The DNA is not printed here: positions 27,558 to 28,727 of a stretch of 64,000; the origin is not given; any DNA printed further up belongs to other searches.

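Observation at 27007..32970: Six tandem, translationally coupled EamA/DMT transporter paralogs ending in a glutathione S-transferase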

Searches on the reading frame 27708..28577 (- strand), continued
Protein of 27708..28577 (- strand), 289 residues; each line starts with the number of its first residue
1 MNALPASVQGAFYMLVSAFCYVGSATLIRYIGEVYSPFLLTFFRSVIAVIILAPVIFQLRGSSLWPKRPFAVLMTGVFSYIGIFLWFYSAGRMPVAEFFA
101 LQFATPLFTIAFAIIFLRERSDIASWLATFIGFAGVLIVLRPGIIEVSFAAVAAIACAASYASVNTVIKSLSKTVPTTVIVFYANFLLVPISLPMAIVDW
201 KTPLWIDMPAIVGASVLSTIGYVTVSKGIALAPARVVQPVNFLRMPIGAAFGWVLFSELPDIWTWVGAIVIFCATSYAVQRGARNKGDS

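Call 21: find_related_loci(query=A1, collection=genome_contigs, flank=10000)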
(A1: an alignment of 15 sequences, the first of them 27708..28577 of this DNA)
Query A1 (289 aa) in genome_contigs; peptide patterns used: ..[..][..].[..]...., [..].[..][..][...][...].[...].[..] (x = any residue, [..] = any of these).
599 stretches matched a pattern (row limit reached: there are more); 561 encode a relative of the query (tblastn E <= 1e-3); the best 80 are kept; 74 distinct loci.
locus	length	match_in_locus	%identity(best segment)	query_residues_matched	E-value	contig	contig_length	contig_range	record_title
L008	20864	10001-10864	94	1-288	4e-165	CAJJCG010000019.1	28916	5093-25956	MAG: Alphaproteobacteria bacterium UBA2964 isolate FRAM18_bin082 genome assembly, contig: FRAM17_bin082-19, whole genome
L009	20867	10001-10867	93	1-289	1e-163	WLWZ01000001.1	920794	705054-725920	MAG: Alphaproteobacteria bacterium isolate MH-Pat-SR_metabat2_25 NODE_10_length_920794_cov_6.373756, whole genome shotgu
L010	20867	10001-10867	92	1-289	3e-161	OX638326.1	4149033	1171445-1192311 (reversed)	MAG: uncultured Alphaproteobacteria bacterium isolate 36580269-0a0b-41f5-a0f3-8f7859907d82 genome assembly, chromosome:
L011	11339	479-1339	89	1-287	3e-159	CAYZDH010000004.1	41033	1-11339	MAG TPA_asm: uncultured Rhodospirillaceae bacterium isolate SRP092796_co3_660 genome assembly, contig: NODE_1241_length_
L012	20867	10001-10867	88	1-289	4e-151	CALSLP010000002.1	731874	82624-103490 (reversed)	MAG: uncultured Alphaproteobacteria bacterium isolate A_MB73 genome assembly, contig: contig_11201_A_MB73, whole genome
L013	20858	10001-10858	85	1-286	5e-146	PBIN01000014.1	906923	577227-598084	MAG: Rhodospirillaceae bacterium isolate SP3 MHASMcontig_2537359, whole genome shotgun sequence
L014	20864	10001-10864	82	1-288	6e-146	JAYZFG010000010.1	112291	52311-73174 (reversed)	MAG: Pseudomonadota bacterium isolate XB_MAG160 DB_MAG160_0010, whole genome shotgun sequence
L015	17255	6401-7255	65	1-285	2e-126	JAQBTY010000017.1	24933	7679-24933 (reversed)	MAG: Proteobacteria bacterium isolate casp150-mb.13 NODE_5290_length_24933_cov_0.080172, whole genome shotgun sequence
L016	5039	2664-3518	65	1-285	1e-119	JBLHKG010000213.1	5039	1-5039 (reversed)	MAG: Alphaproteobacteria bacterium isolate 3300054698_176 Ga0535670_0039725, whole genome shotgun sequence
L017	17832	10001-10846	66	4-285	7e-119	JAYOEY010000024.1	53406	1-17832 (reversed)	MAG: Rhodospirillales bacterium isolate 139552_S154_concoct_bins.tsv.156 NODE_579_length_53406_cov_26.212723, whole geno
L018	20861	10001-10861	63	1-286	7e-116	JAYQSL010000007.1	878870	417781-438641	MAG: Rhodospirillaceae bacterium isolate SD3109_NP_metabta_bins_sspec.tsv.265 contig_263_pilon, whole genome shotgun seq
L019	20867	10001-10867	62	1-289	2e-114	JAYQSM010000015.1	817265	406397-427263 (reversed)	MAG: Rhodospirillaceae bacterium isolate SD3109_NP_metabta_bins_sspec.tsv.257 contig_8084_pilon, whole genome shotgun se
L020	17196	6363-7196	63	7-284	5e-113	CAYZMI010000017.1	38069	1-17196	MAG TPA_asm: uncultured Rhodospirillaceae bacterium isolate SRP092796_co3_657 genome assembly, contig: NODE_1417_length_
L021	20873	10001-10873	78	1-288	7e-140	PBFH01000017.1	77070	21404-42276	MAG: Rhodospirillaceae bacterium isolate SP3103 115091, whole genome shotgun sequence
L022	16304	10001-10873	78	1-288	2e-140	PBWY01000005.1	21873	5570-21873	MAG: Rhodospirillales bacterium isolate RS665 1111, whole genome shotgun sequence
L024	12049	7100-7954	53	1-285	5e-99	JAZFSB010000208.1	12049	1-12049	MAG: Alphaproteobacteria bacterium isolate BS1bin.27 BS1bin.27_208, whole genome shotgun sequence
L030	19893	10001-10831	42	10-286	2e-62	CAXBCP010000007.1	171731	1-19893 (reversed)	MAG TPA_asm: uncultured Rhodospirillaceae bacterium isolate ERR2762135_concoct_49 genome assembly, contig: ERZ3421838.17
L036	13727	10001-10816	41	10-281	1e-60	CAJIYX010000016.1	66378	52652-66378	MAG: Alphaproteobacteria bacterium UBA830 isolate FRAM18_bin083 genome assembly, contig: FRAM17_bin083-16, whole genome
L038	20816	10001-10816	40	10-281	4e-60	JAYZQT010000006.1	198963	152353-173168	MAG: Pseudomonadota bacterium isolate XB_MAG43 DB_MAG43_0006, whole genome shotgun sequence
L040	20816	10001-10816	41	10-281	2e-59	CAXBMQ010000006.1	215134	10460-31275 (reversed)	MAG TPA_asm: uncultured Rhodospirillaceae bacterium isolate ERR2762121_concoct_63 genome assembly, contig: ERZ3421540.14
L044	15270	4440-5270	40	10-286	5e-56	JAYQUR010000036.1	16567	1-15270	MAG: Alphaproteobacteria bacterium isolate SD9011_COM_metabat_bins_2.tsv.064_sub NODE_1779_length_16567_cov_5.967418, wh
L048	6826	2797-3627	38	10-286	6e-54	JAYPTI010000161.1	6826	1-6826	MAG: Alphaproteobacteria bacterium isolate 139590_S191_metabat_bins_2.tsv.065 NODE_9948_length_6826_cov_5.686014, whole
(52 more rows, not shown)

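Call 26: search_protein_families(library=pfam, proteins=[L038:5285-7225:+, L036:8128-10146:-, L044:983-2746:+, L044:5224-8508:+, L040:11062-12513:-, L030:12282-14282:-, L048:5095-6826:+, L036:7130-8080:-], max_evalue=0.0001)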
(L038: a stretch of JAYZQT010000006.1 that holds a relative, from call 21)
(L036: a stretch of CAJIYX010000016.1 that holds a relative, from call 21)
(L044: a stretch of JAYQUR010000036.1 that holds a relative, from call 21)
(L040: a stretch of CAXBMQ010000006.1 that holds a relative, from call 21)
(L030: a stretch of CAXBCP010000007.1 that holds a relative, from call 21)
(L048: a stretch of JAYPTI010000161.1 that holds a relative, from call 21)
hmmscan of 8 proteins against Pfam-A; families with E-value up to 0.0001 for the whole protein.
L038:5285-7225:+ (646 aa): 3 families
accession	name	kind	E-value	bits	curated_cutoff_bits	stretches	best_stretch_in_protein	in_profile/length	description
PF02775.26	TPP_enzyme_C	-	5.5e-32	111.1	21.9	1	484-630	1-151/151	Thiamine pyrophosphate enzyme, C-terminal TPP binding domain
PF02776.23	TPP_enzyme_N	-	2.8e-23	82.4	26.8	1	118-222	2-106/119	Thiamine pyrophosphate enzyme, N-terminal TPP binding domain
PF00205.28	TPP_enzyme_M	-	9.2e-16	58.2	30.4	1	302-386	3-89/137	Thiamine pyrophosphate enzyme, central domain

L036:8128-10146:- (672 aa): 3 families
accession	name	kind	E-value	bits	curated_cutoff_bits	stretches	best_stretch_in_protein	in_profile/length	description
PF00749.27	tRNA-synt_1c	-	8.1e-103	344.1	23.4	1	143-452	2-313/314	tRNA synthetases class I (E and Q), catalytic domain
PF03950.23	tRNA-synt_1c_C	-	1.5e-27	96.1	23.9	1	455-555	1-91/91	tRNA synthetases class I (E and Q), anti-codon binding domain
PF20974.2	tRNA-synt_1c_C2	-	5.1e-23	82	23.9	1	572-645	1-69/69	tRNA synthetases class I (E and Q), anti-codon binding domain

L044:983-2746:+ (587 aa): 0 families

L044:5224-8508:+ (1094 aa): 2 families
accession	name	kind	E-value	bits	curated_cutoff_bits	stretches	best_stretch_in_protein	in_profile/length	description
PF07969.17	Amidohydro_3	-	4.7e-26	92.7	29.7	1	600-1071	1-472/472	Amidohydrolase family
PF01979.26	Amidohydro_1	-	5.7e-07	29.5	25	1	953-1067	244-342/345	Amidohydrolase family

L040:11062-12513:- (483 aa): 0 families

L030:12282-14282:- (666 aa): 0 families

L048:5095-6826:+ (577 aa): 0 families

L036:7130-8080:- (316 aa): 0 families

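Call 32: search_protein_families(library=ncbifam, proteins=[window:27708-28577:-], max_evalue=0.001)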
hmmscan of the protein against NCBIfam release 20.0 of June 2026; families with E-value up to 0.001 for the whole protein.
window:27708-28577:- (289 aa): 1 family
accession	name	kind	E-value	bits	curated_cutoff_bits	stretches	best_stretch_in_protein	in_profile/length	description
TIGR00950.1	2A78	equivalog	1.4e-17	64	230.2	1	26-274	6-262/264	carboxylate/amino acid/amine transporter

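Call 41: search_protein_families(library=pfam, proteins=[L015:7312-8394:+, L020:7211-8302:+, L020:2724-3755:+, L020:3707-4498:+, L020:4752-5462:+, L024:1698-3188:+, L024:3935-5113:+, L017:5949-7229:+, L024:9258-10343:+, L009:11628-12536:+], max_evalue=0.0001)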
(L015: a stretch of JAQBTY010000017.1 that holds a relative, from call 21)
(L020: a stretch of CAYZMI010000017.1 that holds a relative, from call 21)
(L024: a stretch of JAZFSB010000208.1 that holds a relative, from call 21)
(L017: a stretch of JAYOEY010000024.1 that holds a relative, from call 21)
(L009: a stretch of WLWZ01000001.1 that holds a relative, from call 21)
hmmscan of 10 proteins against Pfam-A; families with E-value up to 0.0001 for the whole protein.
L015:7312-8394:+ (360 aa): 1 family
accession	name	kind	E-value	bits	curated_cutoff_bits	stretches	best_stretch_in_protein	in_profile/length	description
PF00180.25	Iso_dh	-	1e-90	305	27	1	13-356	1-348/348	Isocitrate/isopropylmalate dehydrogenase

L020:7211-8302:+ (363 aa): 1 family
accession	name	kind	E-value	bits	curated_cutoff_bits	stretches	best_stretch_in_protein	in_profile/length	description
PF00180.25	Iso_dh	-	8.9e-91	305.2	27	1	16-359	1-348/348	Isocitrate/isopropylmalate dehydrogenase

L020:2724-3755:+ (343 aa): 0 families

L020:3707-4498:+ (263 aa): 1 family
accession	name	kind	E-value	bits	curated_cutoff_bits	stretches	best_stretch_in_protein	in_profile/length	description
PF14518.11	Haem_oxygenas_2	-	6e-16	59.2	28.9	1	72-246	2-176/177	Iron-containing redox enzyme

L020:4752-5462:+ (236 aa): 0 families

L024:1698-3188:+ (496 aa): 2 families
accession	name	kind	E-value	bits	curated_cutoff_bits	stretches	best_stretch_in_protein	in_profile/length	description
PF11794.13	HpaB_N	-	2.8e-82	276.8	35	1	17-282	1-270/270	4-hydroxyphenylacetate 3-hydroxylase N terminal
PF03241.18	HpaB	-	2.8e-45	154.4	25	1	292-489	5-201/202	4-hydroxyphenylacetate 3-hydroxylase C terminal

L024:3935-5113:+ (392 aa): 1 family
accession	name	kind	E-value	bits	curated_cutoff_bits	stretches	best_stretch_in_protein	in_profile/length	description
PF10098.14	DUF2336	-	2.8e-34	119.2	34.6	1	153-367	1-233/262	Uncharacterised protein conserved in bacteria (DUF2336)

L017:5949-7229:+ (426 aa): 2 families
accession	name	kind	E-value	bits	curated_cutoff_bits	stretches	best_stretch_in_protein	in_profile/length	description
PF10098.14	DUF2336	-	9.3e-36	124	34.6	1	163-379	2-202/262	Uncharacterised protein conserved in bacteria (DUF2336)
PF02985.28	HEAT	-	5.8e-06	26.5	23.5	0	120-140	4-24/31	HEAT repeat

L024:9258-10343:+ (361 aa): 1 family
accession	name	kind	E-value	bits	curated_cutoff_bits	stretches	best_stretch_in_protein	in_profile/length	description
PF00180.25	Iso_dh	-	2.2e-90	303.9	27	1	14-357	1-348/348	Isocitrate/isopropylmalate dehydrogenase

L009:11628-12536:+ (302 aa): 0 families

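Call 43: predict_structure(alignment_id=A3)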
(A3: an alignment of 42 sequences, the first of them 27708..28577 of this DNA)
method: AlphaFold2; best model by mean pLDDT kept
length: 289 residues; sequences in the alignment: 42
mean_pLDDT: 88.0   pTM: 0.85
mean pLDDT of the five models: 88.0, 87.6, 87.1, 86.2, 84.8
residues with pLDDT >= 90: 169; 70-90: 101; 50-70: 16; < 50: 3
segments of 3 or more residues with pLDDT < 50: none
pLDDT, mean of each block of 10 residues (from residue 1): 78 94 95 91 95 81 69 91 95 93 91 77 85 93 84 95 90 87 92 91 91 96 91 83 91 91 93 88 60
secondary structure, 60 per line:
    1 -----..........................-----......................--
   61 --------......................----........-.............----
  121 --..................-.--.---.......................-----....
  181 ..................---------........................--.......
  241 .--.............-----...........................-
elements in order: H6-31 H37-58 H69-90 H95-102 H104-116 H123-140 H149-171 H177-198 H208-231 H234-241 H244-256 H262-288

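Call 46: fold_search(model_id=the predicted structure, library=pdb)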
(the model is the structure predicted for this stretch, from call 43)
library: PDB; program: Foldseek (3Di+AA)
matches with E <= 10: 561; with E <= 0.001: 38
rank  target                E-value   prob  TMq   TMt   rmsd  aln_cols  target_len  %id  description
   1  5i20_A                3.0e-07  1.00  0.65  0.65   5.3       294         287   19  Crystal structure of protein (released 2016-06-01)
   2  9i20_A                5.8e-07  1.00  0.75  0.74   3.7       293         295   11  Cryo-EM structure of human SLC35B1 with ADP (released 2025-05-21)
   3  5y78_A                8.9e-07  1.00  0.81  0.77   3.4       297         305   13  Crystal structure of the triose-phosphate/phosphate translocator in complex with inorganic phosphate (released 2017-10-04)
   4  5i20_D                1.1e-06  1.00  0.63  0.65   5.4       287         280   19  Crystal structure of protein (released 2016-06-01)
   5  9s36_A                1.2e-06  1.00  0.66  0.62   5.7       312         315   15  Cryo-EM structure of Candida albicans Vrg4 bound to an inhibitory nanobody and GDP-Mannose. (released 2025-09-03)
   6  5i20_B                2.1e-06  1.00  0.63  0.65   5.3       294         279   19  Crystal structure of protein (released 2016-06-01)
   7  9gry_A                2.2e-06  1.00  0.77  0.75   3.7       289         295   10  Cryo-EM structure of human SLC35B1-Q113F variant with AMP-PNP (released 2025-05-21)
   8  7paf_A                2.9e-06  1.00  0.70  0.72   4.5       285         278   14  Streptococcus pneumoniae choline importer LicB in lipid nanodiscs (released 2022-03-16)
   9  6xbo                  3.3e-06  1.00  0.63  0.58   6.2       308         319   12  X-ray crystal structure of the mouse CMP-Sialic acid transporter in complex with 5-methyl CMP (released 2021-06-09)
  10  5i20_E                4.1e-06  1.00  0.64  0.64   5.4       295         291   19  Crystal structure of protein (released 2016-06-01)
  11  5i20_C                4.1e-06  1.00  0.63  0.64   5.4       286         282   18  Crystal structure of protein (released 2016-06-01)
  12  7b0k                  6.0e-06  1.00  0.69  0.78   4.2       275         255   14  Streptococcus pneumoniae LicB bound to choline (released 2022-03-16)
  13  6oh3                  9.7e-06  1.00  0.64  0.61   5.9       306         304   12  X-ray crystal structure of the mouse CMP-sialic acid transporter in complex with CMP-sialic acid, by lipidic cubic phase (released 2019-04-24)
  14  6oh2                  1.9e-05  1.00  0.60  0.59   6.0       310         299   13  X-ray crystal structure of the mouse CMP-sialic acid transporter in complex with CMP, by lipidic cubic phase (released 2019-04-24)
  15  9gsl_A                2.2e-05  1.00  0.72  0.68   4.3       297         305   12  Cryo-EM structure of human SLC35B1 in inward facing conformation (released 2025-05-21)
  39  5i20_F                1.0e-02  1.00  0.49  0.60   6.1       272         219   14  Crystal structure of protein (released 2016-06-01)
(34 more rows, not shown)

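Call 53: search_protein_families(library=ncbifam, proteins=[L015:7312-8394:+, L024:1698-3188:+, L005:5554-6426:-, L005:6707-7954:+, L005:7982-8866:+, L020:3707-4498:+], max_evalue=1e-10)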
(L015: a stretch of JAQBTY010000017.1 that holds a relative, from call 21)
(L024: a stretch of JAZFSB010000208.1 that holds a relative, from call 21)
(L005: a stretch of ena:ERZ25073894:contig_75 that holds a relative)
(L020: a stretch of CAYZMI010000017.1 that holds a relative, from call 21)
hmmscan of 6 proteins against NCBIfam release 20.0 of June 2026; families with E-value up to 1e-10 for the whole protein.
L015:7312-8394:+ (360 aa): 16 families
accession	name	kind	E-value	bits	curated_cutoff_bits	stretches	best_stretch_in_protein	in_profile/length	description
TIGR02089.1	TTC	equivalog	2.2e-168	559.7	470.4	1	9-359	1-351/352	tartrate dehydrogenase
NF006048.0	PRK08194.1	equivalog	5.8e-155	515.7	501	1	9-358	1-347/352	tartrate dehydrogenase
NF002898.0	PRK03437.1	equivalog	1e-118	396.6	393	1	11-360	4-345/347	3-isopropylmalate dehydrogenase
NF040626.1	AksF2_Meth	equivalog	4e-86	289.3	540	1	12-358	2-328/333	homoisocitrate dehydrogenase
TIGR02088.1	LEU3_arch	subfamily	2.2e-84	283.5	409.8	1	14-356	1-323/324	isopropylmalate/isohomocitrate dehydrogenases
NF040619.1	AksF_Meth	equivalog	3.2e-76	256.6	500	1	12-356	2-343/343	homoisocitrate dehydrogenase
NF006529.0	PRK08997.1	equivalog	2.2e-72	243.8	510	1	9-358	1-333/335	isocitrate dehydrogenase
TIGR00169.1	leuB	equivalog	9.1e-72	242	353.2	1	13-357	1-346/349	3-isopropylmalate dehydrogenase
NF006673.0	PRK09222.1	equivalog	8.2e-70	236.1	509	1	11-353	4-329/482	NADP-dependent isocitrate dehydrogenase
TIGR00175.1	mito_nad_idh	equivalog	4.1e-59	200.4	432.4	1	11-358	3-332/334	isocitrate dehydrogenase (NAD(+))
TIGR02924.1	ICDH_alpha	equivalog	2.3e-58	198.4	561.35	1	13-343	2-314/473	isocitrate dehydrogenase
NF040855.1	iso_homocit_dh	equivalog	6.5e-56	190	680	1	12-357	2-316/345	isocitrate--homoisocitrate dehydrogenase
TIGR00183.1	prok_nadp_idh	equivalog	1.5e-39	136.1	567.3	2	229-335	283-386/417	isocitrate dehydrogenase (NADP(+))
NF005425.0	PRK07006.1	equivalog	7e-37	127.2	490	1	13-334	28-385/416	NADP-dependent isocitrate dehydrogenase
NF005036.0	PRK06451.1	equivalog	1.7e-33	116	484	2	229-335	276-379/412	NADP-dependent isocitrate dehydrogenase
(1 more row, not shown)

L024:1698-3188:+ (496 aa): 2 families
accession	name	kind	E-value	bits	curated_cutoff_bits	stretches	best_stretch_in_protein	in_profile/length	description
TIGR02309.1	HpaB-1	equivalog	1.2e-105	354.4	480.2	1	15-491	1-476/477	4-hydroxyphenylacetate 3-monooxygenase, oxygenase component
TIGR02310.1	HpaB-2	equivalog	6.1e-54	183.6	885.2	1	15-467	12-466/519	4-hydroxyphenylacetate 3-monooxygenase, oxygenase component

L005:5554-6426:- (290 aa): 3 families
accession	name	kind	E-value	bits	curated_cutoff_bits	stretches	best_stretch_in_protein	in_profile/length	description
NF007104.0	PRK09553.1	equivalog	3.3e-51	174.1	313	1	1-269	14-279/282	taurine dioxygenase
NF045815.1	Neo-PentlctneFsynPtlD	equivalog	1.2e-42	146.2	550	1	1-265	11-289/301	neopentalenolactone/pentalenolactone F synthase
NF049937.1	CMthFAOxDecarbScoE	equivalog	4.4e-24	85.1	400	1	1-272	11-292/295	(3R)-3-[(carboxymethyl)amino]fatty acid oxygenase/decarboxylase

L005:6707-7954:+ (415 aa): 16 families
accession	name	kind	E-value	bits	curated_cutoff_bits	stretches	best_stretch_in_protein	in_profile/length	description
TIGR01910.1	DapE-ArgE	subfamily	2e-31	109.5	217.6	1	19-358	1-350/373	ArgE/DapE family deacylase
NF005306.0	PRK06837.1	subfamily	5.7e-23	81.4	376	1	20-357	24-390/427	ArgE/DapE family deacylase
NF006399.0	PRK08651.1-2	equivalog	5.7e-20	71.7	381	1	18-201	6-188/405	succinyl-diaminopimelate desuccinylase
NF005373.0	PRK06915.1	equivalog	2e-18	66.6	428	1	60-289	78-315/422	peptidase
NF006365.0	PRK08588.1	subfamily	3.5e-18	66.1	289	1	14-288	5-282/383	succinyl-diaminopimelate desuccinylase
TIGR01892.1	AcOrn-deacetyl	equivalog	6.5e-17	61.6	297.7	1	34-358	16-337/365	acetylornithine deacetylase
NF009557.0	PRK13009.1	equivalog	7.8e-17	61.5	284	1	17-357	4-343/377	succinyl-diaminopimelate desuccinylase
NF003474.0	PRK05111.1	equivalog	2.4e-16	59.6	460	1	35-316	32-317/383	acetylornithine deacetylase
NF009558.0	PRK13013.1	equivalog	3.9e-15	55.4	428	1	14-201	14-211/429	acetylornithine deacetylase/succinyl-diaminopimelate desuccinylase family protein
NF009555.0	PRK13004.1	equivalog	6.6e-15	54.9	321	1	15-201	14-192/399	YgeY family selenium metabolism-linked hydrolase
TIGR01246.1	dapE_proteo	equivalog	8e-15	54.7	361.8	1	20-357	3-339/370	succinyl-diaminopimelate desuccinylase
NF006370.0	PRK08596.1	equivalog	2.8e-14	52.5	412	1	18-202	19-202/425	acetylornithine deacetylase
NF003367.0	PRK04443.1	equivalog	8.4e-14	51.7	363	1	19-203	10-168/349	[LysW]-lysine hydrolase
NF006400.0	PRK08651.1-3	equivalog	1.1e-13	50.8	374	1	24-201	18-206/410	succinyl-diaminopimelate desuccinylase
TIGR01902.1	dapE-lys-deAc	subfamily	3.7e-12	46.1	163.1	1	22-325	3-276/340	N-acetyl-ornithine/N-acetyl-lysine deacetylase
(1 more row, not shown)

L005:7982-8866:+ (294 aa): 1 family
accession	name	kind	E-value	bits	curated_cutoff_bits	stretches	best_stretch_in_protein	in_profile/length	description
TIGR01728.1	SsuA_fam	subfamily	4.9e-13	48.9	163.5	1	50-292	47-284/290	aliphatic sulfonate ABC transporter substrate-binding protein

L020:3707-4498:+ (263 aa): 1 family
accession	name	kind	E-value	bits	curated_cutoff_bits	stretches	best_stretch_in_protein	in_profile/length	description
TIGR04305.1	fol_rel_CADD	subfamily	1.7e-25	89.9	200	1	49-245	12-202/212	CADD family putative folate metabolism protein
